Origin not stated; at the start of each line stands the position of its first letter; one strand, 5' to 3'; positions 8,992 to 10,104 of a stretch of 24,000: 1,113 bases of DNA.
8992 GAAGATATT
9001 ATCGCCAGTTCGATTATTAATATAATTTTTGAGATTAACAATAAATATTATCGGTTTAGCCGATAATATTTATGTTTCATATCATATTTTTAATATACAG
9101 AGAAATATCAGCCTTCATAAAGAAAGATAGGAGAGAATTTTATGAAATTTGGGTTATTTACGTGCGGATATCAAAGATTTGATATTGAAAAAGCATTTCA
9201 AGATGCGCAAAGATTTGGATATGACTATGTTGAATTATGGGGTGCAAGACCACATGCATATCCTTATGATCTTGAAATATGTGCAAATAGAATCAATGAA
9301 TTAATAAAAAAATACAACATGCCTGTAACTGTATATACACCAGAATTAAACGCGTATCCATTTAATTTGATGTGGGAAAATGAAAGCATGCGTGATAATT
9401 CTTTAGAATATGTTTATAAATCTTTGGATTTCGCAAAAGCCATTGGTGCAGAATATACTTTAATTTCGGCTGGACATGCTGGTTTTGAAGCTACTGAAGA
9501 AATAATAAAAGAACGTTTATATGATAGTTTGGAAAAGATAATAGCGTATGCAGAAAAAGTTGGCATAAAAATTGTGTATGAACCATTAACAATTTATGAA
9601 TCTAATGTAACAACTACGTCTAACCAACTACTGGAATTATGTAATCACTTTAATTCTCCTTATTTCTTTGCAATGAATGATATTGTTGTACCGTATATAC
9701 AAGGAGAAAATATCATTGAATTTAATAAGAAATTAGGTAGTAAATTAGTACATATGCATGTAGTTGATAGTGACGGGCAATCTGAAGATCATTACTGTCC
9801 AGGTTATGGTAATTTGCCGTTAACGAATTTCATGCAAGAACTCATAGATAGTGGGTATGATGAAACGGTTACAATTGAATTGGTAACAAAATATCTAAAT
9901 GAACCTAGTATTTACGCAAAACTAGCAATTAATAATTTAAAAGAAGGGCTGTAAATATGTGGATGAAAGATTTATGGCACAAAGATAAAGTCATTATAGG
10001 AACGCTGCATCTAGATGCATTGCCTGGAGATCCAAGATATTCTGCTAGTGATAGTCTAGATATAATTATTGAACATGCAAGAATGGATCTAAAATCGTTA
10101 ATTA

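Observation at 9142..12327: Uncharacterised distal module: TIM-barrel epimerase, BtpA/SgcQ and FGGY kinase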

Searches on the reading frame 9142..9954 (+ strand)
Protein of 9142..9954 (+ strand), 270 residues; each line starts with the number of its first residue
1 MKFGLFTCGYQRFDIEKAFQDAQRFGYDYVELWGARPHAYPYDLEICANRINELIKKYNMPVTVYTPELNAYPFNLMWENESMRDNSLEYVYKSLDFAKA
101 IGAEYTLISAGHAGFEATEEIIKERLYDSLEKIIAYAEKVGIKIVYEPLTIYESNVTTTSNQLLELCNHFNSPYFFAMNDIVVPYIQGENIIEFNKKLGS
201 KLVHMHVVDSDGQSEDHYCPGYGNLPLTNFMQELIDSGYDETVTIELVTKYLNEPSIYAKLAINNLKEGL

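Call 4: search_protein_families(library=pfam, proteins=[window:9142-9954:+])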
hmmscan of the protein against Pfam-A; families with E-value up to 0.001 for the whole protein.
window:9142-9954:+ (270 aa): 2 families
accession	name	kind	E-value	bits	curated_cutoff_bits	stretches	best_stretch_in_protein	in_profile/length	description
PF01261.30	AP_endonuc_2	-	1.2e-38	133.7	31.1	1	19-256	1-237/249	Xylose isomerase-like TIM barrel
PF10566.15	Glyco_hydro_97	-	2.3e-05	24.4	32.5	1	78-171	23-118/275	Glycoside hydrolase 97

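Call 5: search_protein_families(library=ncbifam, proteins=[window:9142-9954:+], max_evalue=0.00001)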
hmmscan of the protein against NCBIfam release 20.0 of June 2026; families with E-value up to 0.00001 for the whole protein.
window:9142-9954:+ (270 aa): 7 families
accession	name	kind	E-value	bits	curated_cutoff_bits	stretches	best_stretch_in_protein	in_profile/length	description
NF007360.0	PRK09856.1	equivalog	7.8e-105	350.3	305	1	1-267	1-268/276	fructoselysine 3-epimerase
NF041099.2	keto_glucon_epim_IolO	equivalog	2.4e-24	86.1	300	1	14-267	22-265/269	5-keto-L-gluconate epimerase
NF009688.0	PRK13209.1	subfamily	4.6e-11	42.2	317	1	12-254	20-261/286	L-ribulose-5-phosphate 3-epimerase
NF051856.1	PsicseEpim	equivalog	3.5e-10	40.2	300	1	14-246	17-244/287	D-psicose 3-epimerase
TIGR03234.1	OH-pyruv-isom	equivalog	1.5e-09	37.5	353.45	1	12-248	13-241/254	hydroxypyruvate isomerase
NF009689.0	PRK13210.1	subfamily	2.5e-08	33.5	200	1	16-257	20-266/286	L-ribulose-5-phosphate 3-epimerase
TIGR00542.1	hxl6Piso_put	equivalog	8.4e-08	31.9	272.15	1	22-257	25-259/279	L-ribulose-5-phosphate 3-epimerase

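Call 42: search_solved_structures(query=window:9142-9954:+, max_evalue=1e-8)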
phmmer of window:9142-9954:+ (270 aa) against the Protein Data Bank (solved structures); distinct sequences matched with E-value up to 1e-8: 2.
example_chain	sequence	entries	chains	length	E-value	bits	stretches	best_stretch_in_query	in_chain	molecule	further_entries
2zvr_A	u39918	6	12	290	1.2e-13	54.7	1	12-249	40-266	Uncharacterized protein TM_0416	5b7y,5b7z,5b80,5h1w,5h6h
3wqo_A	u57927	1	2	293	1.1e-11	48.3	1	50-246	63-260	Uncharacterized protein MJ1311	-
